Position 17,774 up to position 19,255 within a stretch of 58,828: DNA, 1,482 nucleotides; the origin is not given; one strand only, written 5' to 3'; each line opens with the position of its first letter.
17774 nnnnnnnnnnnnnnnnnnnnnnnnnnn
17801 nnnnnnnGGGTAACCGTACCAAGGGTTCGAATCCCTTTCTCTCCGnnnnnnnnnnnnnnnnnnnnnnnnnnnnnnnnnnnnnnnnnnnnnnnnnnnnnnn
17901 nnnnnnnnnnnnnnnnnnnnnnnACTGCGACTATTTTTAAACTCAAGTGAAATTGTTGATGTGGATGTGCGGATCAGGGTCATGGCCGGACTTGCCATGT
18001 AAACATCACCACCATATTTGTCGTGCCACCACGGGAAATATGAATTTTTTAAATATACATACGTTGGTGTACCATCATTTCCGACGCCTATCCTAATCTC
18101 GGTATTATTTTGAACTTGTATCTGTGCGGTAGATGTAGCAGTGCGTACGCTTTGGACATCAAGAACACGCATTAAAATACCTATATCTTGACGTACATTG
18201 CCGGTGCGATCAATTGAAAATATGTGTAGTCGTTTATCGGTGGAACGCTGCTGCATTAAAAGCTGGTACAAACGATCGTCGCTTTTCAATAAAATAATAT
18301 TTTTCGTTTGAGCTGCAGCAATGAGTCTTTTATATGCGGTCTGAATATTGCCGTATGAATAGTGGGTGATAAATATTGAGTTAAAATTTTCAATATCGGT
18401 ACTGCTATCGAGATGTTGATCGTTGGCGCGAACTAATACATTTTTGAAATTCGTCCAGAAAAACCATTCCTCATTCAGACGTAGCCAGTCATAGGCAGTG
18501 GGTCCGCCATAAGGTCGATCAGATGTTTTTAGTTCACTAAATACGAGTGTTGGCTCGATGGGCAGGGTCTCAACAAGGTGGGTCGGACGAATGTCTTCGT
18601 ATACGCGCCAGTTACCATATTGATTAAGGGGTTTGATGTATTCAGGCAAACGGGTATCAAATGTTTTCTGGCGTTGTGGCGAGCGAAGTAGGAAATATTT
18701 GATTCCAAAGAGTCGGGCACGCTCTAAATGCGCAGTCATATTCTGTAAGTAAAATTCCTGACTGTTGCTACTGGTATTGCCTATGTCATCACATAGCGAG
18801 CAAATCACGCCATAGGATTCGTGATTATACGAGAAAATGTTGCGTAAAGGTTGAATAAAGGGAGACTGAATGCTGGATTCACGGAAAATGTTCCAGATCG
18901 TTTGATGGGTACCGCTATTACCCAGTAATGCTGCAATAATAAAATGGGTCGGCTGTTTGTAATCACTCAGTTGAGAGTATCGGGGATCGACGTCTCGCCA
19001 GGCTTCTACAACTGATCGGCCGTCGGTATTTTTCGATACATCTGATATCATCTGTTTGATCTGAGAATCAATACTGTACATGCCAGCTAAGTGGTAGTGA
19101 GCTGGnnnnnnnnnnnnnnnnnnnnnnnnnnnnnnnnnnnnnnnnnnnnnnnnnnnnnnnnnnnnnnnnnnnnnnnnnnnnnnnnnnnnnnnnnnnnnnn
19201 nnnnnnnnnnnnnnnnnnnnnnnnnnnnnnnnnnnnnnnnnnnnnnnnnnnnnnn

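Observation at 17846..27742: Giant wall-anchored NHL-propeller protein bracketed by two collinear ~790-aa polytopic membrane paralogs: candidate surface-protein modification/assembly locus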

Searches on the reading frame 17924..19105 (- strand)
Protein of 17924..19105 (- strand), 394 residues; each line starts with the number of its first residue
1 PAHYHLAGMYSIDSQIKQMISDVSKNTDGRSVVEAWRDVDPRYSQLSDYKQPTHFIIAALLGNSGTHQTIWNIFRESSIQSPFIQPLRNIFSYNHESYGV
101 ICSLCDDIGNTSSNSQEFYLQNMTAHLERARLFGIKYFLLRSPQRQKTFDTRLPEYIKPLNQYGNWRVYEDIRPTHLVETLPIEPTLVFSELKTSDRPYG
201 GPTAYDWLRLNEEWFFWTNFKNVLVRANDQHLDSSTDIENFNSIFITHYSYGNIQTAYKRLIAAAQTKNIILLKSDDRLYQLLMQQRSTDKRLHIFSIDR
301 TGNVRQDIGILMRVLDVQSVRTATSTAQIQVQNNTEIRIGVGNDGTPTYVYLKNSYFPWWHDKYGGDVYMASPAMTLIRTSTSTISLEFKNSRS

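Call 76: predict_structure(alignment_id=A5)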
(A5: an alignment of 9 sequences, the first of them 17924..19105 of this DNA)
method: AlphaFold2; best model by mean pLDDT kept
length: 394 residues; sequences in the alignment: 9
mean_pLDDT: 82.9   pTM: 0.84
mean pLDDT of the five models: 82.9, 82.3, 79.2, 76.9, 73.2
residues with pLDDT >= 90: 164; 70-90: 168; 50-70: 36; < 50: 26
segments of 3 or more residues with pLDDT < 50: 1-9, 39-47, 108-111
pLDDT, mean of each block of 10 residues (from residue 1): 44 81 87 72 48 74 74 59 83 71 63 75 90 91 88 78 93 89 93 80 89 91 93 95 96 98 96 97 97 94 92 87 84 86 83 78 81 87 86 54
secondary structure, 60 per line:
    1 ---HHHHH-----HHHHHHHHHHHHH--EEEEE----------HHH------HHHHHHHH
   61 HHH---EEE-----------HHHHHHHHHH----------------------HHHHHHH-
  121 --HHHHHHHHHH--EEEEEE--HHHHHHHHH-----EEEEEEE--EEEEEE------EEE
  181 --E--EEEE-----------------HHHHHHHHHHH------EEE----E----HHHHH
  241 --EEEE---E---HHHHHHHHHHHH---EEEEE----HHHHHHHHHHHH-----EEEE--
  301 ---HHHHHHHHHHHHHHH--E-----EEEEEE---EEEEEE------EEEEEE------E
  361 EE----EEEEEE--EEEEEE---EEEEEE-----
elements in order: H4-8 H14-26 E29-33 H53-63 E67-69 H81-90 H113-119 H123-132 E135-140 H143-151 E157-163 E166-171 E178-180 E186-189 H207-217 E224-226 H236-240 E243-246 H254-265 E269-273 H278-289 E295-298 H304-318 E327-332 E336-341 E348-353 E360-362 E367-372 E375-380 E384-389

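Call 79: fold_search(model_id=the predicted structure, library=pdb)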
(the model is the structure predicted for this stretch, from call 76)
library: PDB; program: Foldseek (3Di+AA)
matches with E <= 10: 653; with E <= 0.001: 0
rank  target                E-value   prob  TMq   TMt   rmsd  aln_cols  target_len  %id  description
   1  5ngl_C                2.7e-02  0.15  0.12  0.11  20.1       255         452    9  The endo-beta1,6-glucanase BT3312 (released 2017-05-10)
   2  6ptm                  3.0e-02  0.44  0.13  0.08  15.3       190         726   10  Crystal structure of apo exo-carrageenase GH42 from Bacteroides ovatus (released 2019-09-25)
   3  6d25_A                3.4e-02  0.08  0.10  0.08  22.3       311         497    8  Crystal structure of the GH51 arabinofuranosidase from Xanthomonas axonopodis pv. citri (released 2019-02-20)
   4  6wbx                  4.3e-02  0.25  0.26  0.10  22.7       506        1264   10  Single-Particle Cryo-EM Structure of Arabinofuranosyltransferase AftD from Mycobacteria, Mutant R1389S Class 1 (released 2020-05-13)
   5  6d25_E                4.8e-02  0.06  0.09  0.08  21.9       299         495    8  Crystal structure of the GH51 arabinofuranosidase from Xanthomonas axonopodis pv. citri (released 2019-02-20)
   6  6wby                  5.4e-02  0.21  0.25  0.10  22.9       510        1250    9  Single-Particle Cryo-EM Structure of Arabinofuranosyltransferase AftD from Mycobacteria, Mutant R1389S Class 2 (released 2020-05-13)
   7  6d25_B                6.8e-02  0.06  0.09  0.08  22.2       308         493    7  Crystal structure of the GH51 arabinofuranosidase from Xanthomonas axonopodis pv. citri (released 2019-02-20)
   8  3a5v_A                7.2e-02  0.09  0.16  0.16  21.8       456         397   10  Crystal structure of alpha-galactosidase I from Mortierella vinacea (released 2009-08-25)
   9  3cq9_B                9.1e-02  0.13  0.12  0.19  15.7       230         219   12  Crystal structure of the lp_1622 protein from Lactobacillus plantarum. Northeast Structural Genomics Consortium target (released 2008-04-15)
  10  6w98_A                9.6e-02  0.18  0.26  0.10  23.3       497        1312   11  Single-Particle Cryo-EM Structure of Arabinofuranosyltransferase AftD from Mycobacteria (released 2020-05-13)
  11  1uas                  9.6e-02  0.11  0.13  0.13  19.0       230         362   12  Crystal structure of rice alpha-galactosidase (released 2003-07-01)
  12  4nxk_D                1.0e-01  0.11  0.14  0.13  18.2       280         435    8  Crystal structure of Abp-D197A, a catalytic mutant of a GH27-b-L-arabinopyranosidase from Geobacillus stearothermophil (released 2014-12-03)
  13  4lut_A                1.2e-01  0.06  0.11  0.11  19.7       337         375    9  alanine racemase [Clostridium difficile 630] complex with cycloserine (released 2014-06-04)
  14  2x03_B                1.4e-01  0.90  0.14  0.08   3.8        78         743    8  The X-ray structure of the Streptomyces coelicolor A3 Chondroitin AC Lyase Y253A mutant (released 2010-08-18)
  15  6f4c                  1.4e-01  0.10  0.14  0.14  18.9       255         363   11  Nicotiana benthamiana alpha-galactosidase (released 2018-04-25)
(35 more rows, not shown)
